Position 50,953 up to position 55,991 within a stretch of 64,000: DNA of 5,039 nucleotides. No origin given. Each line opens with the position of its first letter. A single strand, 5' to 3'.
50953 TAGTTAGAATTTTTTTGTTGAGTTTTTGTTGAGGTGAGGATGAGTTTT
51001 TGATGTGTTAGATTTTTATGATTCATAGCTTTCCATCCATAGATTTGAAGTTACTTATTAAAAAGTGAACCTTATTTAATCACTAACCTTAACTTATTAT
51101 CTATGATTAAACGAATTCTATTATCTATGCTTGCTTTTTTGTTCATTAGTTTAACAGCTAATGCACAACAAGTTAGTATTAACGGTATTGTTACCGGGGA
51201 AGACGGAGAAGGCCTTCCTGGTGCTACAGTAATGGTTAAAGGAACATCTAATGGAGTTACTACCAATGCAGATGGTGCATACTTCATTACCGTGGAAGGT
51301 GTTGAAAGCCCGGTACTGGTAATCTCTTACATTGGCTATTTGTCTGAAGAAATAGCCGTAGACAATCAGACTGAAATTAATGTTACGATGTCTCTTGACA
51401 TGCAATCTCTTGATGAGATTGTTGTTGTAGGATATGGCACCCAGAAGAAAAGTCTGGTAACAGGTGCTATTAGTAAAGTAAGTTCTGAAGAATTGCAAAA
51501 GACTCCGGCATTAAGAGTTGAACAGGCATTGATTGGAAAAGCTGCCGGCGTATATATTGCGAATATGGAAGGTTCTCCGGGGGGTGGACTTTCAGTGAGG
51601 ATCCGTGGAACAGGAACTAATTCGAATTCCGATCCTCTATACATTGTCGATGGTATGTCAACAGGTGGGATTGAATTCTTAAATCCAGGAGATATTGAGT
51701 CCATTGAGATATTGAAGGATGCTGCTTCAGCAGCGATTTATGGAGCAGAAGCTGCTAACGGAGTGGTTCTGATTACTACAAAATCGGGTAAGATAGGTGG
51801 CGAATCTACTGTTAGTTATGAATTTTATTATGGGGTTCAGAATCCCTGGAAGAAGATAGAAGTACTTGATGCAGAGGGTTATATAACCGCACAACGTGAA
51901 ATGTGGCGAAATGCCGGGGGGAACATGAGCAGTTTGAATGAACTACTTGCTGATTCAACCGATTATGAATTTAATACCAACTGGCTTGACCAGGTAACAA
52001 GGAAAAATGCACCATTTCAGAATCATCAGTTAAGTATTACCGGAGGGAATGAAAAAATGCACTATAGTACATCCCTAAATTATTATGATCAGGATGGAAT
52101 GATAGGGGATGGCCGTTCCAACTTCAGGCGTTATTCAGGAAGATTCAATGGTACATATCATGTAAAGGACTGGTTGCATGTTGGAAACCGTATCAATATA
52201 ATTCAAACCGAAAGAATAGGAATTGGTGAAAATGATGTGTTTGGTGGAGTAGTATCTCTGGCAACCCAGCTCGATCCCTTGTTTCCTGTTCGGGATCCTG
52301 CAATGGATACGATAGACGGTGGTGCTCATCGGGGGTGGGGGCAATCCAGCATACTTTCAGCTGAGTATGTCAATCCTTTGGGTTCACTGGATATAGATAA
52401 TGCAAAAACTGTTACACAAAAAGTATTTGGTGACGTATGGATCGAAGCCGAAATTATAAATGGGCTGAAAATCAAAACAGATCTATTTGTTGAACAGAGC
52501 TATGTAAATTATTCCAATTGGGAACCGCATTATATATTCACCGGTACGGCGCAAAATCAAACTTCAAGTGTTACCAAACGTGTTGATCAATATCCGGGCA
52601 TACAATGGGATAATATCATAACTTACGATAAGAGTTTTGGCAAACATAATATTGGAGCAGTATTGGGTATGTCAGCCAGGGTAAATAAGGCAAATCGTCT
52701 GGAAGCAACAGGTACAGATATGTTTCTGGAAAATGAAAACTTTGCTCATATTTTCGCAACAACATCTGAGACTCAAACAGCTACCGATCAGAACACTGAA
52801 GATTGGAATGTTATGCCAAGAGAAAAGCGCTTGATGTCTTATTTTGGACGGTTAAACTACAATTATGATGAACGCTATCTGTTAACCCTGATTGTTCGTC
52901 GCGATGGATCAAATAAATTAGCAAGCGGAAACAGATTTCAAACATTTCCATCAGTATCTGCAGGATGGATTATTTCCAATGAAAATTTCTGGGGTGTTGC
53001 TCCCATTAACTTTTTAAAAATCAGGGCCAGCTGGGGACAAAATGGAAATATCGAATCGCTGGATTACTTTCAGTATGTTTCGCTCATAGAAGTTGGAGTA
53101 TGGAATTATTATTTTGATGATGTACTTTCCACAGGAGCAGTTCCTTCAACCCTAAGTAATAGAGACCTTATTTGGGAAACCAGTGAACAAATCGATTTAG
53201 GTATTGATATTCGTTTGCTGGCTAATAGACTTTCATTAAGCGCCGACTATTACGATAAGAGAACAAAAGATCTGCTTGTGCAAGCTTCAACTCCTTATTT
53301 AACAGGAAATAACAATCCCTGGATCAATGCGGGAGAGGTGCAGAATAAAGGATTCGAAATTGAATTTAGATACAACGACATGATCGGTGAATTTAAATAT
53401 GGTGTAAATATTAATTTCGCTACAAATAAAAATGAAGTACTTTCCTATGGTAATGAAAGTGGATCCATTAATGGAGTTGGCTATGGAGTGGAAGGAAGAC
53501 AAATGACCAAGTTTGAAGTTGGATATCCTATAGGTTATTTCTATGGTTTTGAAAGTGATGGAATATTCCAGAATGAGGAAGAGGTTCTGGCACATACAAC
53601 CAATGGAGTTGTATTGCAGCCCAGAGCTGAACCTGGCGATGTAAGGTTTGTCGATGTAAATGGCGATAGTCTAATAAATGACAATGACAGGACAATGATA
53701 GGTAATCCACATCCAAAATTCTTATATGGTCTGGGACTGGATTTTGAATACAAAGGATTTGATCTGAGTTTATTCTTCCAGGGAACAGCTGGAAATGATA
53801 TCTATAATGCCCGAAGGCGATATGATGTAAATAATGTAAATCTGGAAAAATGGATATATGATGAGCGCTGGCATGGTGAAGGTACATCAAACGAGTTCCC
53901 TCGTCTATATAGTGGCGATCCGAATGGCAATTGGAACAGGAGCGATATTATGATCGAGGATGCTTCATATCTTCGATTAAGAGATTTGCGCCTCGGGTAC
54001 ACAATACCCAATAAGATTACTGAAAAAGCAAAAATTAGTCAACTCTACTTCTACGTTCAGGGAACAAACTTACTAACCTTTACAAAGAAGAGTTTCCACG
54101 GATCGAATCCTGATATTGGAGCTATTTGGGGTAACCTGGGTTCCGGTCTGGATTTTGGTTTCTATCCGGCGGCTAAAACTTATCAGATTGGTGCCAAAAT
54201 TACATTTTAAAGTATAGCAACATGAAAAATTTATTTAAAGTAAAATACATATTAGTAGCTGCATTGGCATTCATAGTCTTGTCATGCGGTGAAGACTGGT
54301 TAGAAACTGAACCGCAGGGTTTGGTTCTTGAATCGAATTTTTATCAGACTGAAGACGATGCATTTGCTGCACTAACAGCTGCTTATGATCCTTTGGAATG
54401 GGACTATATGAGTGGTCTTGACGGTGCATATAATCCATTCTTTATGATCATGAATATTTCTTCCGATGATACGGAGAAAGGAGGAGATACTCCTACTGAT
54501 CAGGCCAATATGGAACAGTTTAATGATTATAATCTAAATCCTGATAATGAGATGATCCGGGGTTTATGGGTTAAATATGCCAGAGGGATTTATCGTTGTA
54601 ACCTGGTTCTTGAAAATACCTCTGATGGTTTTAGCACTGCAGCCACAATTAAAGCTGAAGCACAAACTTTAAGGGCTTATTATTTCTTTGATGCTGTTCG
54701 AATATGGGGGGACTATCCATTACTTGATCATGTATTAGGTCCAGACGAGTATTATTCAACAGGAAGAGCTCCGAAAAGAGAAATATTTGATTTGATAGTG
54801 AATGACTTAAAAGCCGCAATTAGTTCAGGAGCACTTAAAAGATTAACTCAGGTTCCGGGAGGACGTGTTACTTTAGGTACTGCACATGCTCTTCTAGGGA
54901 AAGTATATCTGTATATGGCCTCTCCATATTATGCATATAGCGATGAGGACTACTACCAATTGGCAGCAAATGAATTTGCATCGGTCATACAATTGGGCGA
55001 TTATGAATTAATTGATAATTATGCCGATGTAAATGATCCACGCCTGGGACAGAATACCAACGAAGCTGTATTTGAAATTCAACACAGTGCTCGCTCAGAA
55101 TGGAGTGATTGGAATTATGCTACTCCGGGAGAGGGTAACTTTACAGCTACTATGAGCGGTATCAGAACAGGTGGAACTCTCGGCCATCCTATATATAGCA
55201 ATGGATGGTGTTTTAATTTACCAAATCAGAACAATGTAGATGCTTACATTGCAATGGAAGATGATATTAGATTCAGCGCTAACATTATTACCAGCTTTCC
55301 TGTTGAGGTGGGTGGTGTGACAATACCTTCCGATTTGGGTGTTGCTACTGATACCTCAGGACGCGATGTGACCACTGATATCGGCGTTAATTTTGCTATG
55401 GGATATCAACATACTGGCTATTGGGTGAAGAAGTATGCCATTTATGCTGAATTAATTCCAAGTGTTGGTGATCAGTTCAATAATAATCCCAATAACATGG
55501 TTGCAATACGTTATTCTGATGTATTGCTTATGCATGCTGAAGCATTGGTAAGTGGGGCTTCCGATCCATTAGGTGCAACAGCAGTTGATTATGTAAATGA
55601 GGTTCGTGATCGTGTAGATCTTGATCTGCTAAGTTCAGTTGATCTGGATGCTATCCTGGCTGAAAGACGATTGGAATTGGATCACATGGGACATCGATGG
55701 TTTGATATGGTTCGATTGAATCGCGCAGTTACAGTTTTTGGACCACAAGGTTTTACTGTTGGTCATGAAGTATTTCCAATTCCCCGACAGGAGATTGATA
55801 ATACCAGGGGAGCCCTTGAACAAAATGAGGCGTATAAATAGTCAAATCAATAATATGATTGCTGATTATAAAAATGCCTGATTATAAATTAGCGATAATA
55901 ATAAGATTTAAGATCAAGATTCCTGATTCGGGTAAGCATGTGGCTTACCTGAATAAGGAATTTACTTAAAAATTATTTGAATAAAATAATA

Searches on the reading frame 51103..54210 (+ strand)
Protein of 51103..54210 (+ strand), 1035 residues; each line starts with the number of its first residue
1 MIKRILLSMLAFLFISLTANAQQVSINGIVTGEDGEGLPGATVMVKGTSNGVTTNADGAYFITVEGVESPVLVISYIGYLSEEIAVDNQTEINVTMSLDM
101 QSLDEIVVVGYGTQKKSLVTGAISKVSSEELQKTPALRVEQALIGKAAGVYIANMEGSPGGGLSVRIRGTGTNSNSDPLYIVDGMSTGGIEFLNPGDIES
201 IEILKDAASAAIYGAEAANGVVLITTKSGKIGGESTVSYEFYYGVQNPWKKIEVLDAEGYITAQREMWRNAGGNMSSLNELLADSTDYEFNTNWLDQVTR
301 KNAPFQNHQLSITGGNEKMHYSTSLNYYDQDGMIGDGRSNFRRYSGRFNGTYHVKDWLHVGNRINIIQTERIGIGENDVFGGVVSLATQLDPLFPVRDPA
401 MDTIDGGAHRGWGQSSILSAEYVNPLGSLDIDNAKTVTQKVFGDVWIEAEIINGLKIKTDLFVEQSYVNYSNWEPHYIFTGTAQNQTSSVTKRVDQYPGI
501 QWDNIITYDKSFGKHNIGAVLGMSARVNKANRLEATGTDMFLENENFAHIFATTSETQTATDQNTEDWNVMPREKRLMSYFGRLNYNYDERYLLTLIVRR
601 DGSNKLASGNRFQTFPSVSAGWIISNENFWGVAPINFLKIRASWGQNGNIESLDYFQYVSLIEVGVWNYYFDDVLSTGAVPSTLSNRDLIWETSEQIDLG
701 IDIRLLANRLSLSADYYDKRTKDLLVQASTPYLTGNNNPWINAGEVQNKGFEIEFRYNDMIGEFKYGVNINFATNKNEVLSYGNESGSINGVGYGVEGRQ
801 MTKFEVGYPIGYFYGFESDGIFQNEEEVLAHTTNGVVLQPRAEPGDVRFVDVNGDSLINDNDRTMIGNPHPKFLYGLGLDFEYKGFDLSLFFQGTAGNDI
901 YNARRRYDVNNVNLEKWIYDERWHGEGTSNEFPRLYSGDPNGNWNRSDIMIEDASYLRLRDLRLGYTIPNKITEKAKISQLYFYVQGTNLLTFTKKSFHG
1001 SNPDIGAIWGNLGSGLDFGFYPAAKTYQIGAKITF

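Call 7: search_protein_families(library=pfam, proteins=[window:51103-54210:+], max_evalue=0.001)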
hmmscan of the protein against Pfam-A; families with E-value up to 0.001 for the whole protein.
window:51103-54210:+ (1035 aa): 4 families
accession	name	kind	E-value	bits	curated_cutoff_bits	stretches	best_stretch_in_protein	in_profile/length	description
PF07715.20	Plug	-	1.5e-18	67.7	23.9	1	118-221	4-107/107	TonB-dependent Receptor Plug Domain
PF00593.30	TonB_dep_Rec_b-barrel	-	2e-18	67.9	27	1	467-985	83-433/436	TonB dependent receptor-like, beta-barrel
PF13715.12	CarbopepD_reg_2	-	2.1e-15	56.9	32.2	1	26-108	1-88/88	CarboxypepD_reg-like domain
PF13620.12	CarboxypepD_reg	-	4.3e-11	43.4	32.3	1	25-96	1-81/82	Carboxypeptidase regulatory-like domain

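Call 24: search_protein_families(library=ncbifam, proteins=[window:51103-54210:+], max_evalue=0.00001)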
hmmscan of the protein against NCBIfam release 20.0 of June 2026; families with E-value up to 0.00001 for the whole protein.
window:51103-54210:+ (1035 aa): 3 families
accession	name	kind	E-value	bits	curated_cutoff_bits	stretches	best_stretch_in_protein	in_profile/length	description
TIGR04056.1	OMP_RagA_SusC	subfamily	5.7e-268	892.2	368.25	1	25-1035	2-981/981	SusC/RagA family TonB-linked outer membrane protein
TIGR04057.1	SusC_RagA_signa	signature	3.3e-17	62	46.2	1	197-227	1-31/31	SusC/RagA subfamily TonB-dependent outer membrane receptor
TIGR01779.1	TonB-B12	equivalog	7.8e-08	31.3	599.7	1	95-238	20-165/614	TonB-dependent vitamin B12 receptor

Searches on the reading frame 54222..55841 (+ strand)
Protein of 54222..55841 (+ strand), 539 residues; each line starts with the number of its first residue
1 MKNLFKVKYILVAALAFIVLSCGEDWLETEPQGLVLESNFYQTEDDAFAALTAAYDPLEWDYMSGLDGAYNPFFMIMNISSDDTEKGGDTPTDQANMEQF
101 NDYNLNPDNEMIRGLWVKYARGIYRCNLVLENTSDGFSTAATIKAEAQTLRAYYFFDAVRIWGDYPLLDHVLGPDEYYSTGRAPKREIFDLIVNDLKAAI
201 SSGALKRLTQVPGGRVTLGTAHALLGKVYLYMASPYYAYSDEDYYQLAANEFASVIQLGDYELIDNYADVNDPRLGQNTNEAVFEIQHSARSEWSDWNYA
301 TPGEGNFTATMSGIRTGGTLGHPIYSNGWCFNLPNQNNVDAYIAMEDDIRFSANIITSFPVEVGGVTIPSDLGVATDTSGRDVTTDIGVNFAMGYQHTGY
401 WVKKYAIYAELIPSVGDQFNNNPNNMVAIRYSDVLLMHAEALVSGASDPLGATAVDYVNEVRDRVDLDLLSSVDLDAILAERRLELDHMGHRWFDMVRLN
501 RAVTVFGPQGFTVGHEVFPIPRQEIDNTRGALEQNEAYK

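Call 7: search_protein_families(library=pfam, proteins=[window:54222-55841:+], max_evalue=0.001)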
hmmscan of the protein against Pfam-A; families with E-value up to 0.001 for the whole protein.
window:54222-55841:+ (539 aa): 3 families
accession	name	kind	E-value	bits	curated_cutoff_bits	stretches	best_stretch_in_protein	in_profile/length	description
PF07980.17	SusD_RagB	-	2e-26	93.8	23.1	1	280-508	1-244/297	SusD family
PF14322.12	SusD-like_3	-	1.2e-14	55.4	27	1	91-230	53-191/191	Starch-binding associating with outer membrane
PF12771.13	SusD-like_2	-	0.00017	21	27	0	98-202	45-149/415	Starch-binding associating with outer membrane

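Call 24: search_protein_families(library=ncbifam, proteins=[window:54222-55841:+], max_evalue=0.00001)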
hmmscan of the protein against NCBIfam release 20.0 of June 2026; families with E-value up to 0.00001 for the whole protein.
window:54222-55841:+ (539 aa): 2 families
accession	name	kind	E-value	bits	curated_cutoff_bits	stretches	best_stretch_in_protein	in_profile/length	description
NF033071.0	SusD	exception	9.3e-15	53.8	725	1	67-354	73-355/558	starch-binding outer membrane lipoprotein SusD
NF033072.0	NanU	exception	1.3e-10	41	425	1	8-298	6-288/521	SusD family outer membrane lipoprotein NanU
